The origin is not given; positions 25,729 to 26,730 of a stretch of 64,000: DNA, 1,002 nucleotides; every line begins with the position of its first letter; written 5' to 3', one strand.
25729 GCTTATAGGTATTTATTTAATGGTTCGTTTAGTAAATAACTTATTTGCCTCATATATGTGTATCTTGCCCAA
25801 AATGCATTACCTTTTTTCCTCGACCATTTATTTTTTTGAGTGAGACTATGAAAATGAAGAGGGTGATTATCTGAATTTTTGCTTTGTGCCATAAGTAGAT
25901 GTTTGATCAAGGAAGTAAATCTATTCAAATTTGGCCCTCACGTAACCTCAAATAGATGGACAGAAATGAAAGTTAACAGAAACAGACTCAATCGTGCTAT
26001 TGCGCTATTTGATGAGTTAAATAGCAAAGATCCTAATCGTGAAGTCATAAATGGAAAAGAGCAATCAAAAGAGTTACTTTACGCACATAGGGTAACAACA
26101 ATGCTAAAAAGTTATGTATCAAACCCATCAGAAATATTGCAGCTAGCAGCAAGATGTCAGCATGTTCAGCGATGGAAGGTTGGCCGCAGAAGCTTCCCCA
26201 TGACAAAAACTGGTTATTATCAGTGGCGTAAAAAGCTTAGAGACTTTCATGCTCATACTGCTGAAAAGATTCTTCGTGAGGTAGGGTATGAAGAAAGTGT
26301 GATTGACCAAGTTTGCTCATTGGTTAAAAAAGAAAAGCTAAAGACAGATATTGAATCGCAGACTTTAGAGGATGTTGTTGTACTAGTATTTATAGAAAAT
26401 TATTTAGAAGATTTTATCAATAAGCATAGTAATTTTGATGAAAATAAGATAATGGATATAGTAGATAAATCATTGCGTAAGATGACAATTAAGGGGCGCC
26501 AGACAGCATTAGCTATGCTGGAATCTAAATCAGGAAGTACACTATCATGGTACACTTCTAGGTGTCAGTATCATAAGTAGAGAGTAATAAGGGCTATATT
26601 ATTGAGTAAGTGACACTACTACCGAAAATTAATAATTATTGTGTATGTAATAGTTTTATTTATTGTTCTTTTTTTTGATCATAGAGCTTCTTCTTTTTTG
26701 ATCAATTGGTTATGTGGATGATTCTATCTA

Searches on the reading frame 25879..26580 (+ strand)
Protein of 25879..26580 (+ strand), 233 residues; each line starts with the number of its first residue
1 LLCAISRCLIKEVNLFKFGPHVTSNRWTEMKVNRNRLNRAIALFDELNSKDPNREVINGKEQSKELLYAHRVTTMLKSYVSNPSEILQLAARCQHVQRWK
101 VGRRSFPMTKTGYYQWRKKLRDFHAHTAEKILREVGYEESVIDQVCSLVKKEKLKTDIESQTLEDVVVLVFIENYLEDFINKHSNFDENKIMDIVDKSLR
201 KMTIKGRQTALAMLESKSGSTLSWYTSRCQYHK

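Call 85: search_protein_families(library=pfam, proteins=[window:25879-26580:+], max_evalue=0.001)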
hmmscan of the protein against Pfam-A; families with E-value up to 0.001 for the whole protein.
window:25879-26580:+ (233 aa): 1 family
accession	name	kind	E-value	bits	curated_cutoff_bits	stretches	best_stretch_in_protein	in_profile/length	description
PF13875.12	DUF4202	-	2.3e-66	223.6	35.1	1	39-216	2-176/183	Domain of unknown function (DUF4202)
